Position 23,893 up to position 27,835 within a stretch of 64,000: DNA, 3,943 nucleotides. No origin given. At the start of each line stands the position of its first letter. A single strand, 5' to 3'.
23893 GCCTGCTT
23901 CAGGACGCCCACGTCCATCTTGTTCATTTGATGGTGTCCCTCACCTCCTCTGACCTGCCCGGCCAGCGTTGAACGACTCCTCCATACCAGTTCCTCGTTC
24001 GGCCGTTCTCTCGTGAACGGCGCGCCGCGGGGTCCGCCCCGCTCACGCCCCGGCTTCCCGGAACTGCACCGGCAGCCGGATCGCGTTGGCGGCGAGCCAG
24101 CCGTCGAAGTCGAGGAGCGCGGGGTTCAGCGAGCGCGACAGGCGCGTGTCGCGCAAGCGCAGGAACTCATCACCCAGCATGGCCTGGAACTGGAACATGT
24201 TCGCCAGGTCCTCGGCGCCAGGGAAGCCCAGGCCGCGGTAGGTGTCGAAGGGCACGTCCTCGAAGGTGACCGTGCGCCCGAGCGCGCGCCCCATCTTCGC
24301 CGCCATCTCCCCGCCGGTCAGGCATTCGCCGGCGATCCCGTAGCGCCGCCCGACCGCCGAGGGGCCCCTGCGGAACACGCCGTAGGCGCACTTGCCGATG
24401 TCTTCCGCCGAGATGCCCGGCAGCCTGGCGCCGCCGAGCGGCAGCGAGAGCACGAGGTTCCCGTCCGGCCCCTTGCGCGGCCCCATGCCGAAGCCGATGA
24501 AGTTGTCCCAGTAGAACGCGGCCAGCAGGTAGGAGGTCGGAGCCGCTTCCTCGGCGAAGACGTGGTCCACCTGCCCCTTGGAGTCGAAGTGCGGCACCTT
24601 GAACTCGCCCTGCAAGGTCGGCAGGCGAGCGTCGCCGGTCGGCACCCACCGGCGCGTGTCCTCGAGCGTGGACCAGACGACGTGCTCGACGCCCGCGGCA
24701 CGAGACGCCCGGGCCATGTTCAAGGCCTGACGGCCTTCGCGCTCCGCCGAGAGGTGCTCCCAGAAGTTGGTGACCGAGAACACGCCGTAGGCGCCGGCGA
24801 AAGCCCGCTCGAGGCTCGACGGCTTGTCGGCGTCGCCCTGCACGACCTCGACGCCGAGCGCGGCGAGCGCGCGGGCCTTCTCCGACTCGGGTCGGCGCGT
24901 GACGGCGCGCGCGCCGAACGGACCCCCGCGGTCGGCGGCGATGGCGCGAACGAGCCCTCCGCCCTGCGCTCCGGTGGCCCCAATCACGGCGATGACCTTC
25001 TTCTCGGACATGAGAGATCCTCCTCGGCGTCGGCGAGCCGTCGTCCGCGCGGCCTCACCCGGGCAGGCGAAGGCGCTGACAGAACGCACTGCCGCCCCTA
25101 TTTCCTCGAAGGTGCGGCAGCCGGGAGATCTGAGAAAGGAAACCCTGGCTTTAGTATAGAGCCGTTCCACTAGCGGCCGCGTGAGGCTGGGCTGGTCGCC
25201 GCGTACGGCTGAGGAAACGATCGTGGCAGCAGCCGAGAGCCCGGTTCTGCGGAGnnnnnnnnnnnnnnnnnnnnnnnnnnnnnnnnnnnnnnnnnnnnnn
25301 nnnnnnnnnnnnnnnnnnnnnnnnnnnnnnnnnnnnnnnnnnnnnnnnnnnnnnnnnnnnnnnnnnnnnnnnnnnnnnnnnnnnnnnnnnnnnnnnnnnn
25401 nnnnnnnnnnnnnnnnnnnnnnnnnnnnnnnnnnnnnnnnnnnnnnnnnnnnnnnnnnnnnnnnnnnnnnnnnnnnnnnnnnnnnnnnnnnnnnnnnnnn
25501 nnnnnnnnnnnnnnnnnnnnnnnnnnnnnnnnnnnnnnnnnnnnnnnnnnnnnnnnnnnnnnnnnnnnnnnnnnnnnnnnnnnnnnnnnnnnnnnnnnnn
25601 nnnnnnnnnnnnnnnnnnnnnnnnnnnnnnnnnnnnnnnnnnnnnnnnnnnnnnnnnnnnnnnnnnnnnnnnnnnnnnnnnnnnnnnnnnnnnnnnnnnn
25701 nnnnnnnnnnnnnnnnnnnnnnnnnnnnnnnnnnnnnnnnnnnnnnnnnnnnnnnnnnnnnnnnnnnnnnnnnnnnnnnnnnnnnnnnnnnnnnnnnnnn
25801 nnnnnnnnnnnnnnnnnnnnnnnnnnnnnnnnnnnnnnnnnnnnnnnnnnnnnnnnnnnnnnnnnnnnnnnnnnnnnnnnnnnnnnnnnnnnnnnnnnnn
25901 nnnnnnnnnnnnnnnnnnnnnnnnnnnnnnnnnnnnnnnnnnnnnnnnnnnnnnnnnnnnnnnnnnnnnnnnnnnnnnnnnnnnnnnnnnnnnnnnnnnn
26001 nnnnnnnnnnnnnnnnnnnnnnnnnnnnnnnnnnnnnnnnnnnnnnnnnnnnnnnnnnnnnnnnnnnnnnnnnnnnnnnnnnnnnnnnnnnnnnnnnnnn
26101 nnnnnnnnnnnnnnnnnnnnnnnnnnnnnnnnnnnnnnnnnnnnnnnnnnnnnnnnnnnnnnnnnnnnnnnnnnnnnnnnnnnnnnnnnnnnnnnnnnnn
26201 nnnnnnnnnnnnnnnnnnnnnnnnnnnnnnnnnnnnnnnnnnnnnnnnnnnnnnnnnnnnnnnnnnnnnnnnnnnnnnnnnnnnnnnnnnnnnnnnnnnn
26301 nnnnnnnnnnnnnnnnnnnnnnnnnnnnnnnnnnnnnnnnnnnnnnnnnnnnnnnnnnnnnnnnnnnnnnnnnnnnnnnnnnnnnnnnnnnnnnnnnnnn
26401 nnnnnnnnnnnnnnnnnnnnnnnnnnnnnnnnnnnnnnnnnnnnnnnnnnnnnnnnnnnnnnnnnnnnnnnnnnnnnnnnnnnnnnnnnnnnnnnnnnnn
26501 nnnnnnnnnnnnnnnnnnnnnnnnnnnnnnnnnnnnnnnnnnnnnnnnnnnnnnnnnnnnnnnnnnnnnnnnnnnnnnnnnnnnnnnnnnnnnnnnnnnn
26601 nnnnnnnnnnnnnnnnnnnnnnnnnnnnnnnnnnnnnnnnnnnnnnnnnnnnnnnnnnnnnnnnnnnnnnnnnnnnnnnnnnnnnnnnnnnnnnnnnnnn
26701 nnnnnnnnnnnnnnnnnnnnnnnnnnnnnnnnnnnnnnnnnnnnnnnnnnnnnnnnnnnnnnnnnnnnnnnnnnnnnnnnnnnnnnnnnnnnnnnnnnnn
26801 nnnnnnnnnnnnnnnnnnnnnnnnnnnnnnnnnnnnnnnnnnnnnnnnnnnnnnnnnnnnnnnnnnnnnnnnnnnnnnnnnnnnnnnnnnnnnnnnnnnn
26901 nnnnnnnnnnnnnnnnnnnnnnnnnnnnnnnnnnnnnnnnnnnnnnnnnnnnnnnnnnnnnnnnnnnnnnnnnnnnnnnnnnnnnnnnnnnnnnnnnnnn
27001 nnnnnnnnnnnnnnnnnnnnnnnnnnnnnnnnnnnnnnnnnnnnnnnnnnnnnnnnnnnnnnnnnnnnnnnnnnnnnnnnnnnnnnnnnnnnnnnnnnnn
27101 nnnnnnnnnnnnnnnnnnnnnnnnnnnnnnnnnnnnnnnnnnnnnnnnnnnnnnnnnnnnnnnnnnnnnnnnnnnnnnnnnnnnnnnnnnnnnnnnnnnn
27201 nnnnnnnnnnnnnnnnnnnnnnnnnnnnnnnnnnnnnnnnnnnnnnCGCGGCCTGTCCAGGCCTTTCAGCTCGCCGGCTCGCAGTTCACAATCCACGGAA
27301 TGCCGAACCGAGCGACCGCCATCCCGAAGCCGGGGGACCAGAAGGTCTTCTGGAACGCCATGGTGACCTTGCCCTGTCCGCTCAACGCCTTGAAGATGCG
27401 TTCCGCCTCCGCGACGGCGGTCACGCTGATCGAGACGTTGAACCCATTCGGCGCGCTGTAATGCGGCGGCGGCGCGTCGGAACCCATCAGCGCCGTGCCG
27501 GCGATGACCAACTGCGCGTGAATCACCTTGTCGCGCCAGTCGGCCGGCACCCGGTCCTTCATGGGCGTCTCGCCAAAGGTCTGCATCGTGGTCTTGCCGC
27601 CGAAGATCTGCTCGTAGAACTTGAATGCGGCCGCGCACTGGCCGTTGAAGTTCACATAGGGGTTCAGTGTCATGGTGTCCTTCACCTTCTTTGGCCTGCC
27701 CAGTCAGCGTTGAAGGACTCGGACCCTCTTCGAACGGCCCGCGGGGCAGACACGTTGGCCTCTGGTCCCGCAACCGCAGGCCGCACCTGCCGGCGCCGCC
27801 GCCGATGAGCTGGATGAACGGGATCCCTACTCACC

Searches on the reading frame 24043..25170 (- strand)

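Call 42: search_protein_families(library=pfam, proteins=[window:24043-25170:-], max_evalue=0.00001)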
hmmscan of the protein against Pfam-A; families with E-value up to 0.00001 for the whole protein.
window:24043-25170:- (375 aa): 2 families
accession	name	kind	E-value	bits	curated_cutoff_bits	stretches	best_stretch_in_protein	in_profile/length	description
PF05368.20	NmrA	-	1.8e-48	166.1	27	1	56-330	1-268/298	NmrA-like family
PF13460.12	NAD_binding_10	-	6.9e-13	49.3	27.2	1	64-168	1-97/184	NAD(P)H-binding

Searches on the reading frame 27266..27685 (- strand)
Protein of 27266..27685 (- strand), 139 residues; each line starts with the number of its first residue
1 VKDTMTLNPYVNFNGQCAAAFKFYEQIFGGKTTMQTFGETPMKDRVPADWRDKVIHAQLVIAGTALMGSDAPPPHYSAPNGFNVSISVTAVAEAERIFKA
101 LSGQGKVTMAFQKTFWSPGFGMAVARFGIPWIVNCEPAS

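Call 43: search_protein_families(library=pfam, proteins=[window:27266-27685:-], max_evalue=0.00001)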
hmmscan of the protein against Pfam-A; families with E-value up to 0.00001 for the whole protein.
window:27266-27685:- (139 aa): 2 families
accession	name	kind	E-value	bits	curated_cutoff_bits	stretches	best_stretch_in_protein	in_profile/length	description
PF00903.31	Glyoxalase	-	4.7e-09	37.1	20.6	1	8-129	3-117/121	Glyoxalase/Bleomycin resistance protein/Dioxygenase superfamily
PF06983.19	3-dmu-9_3-mt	-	1.3e-08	35.8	24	1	9-132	5-114/116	3-demethylubiquinone-9 3-methyltransferase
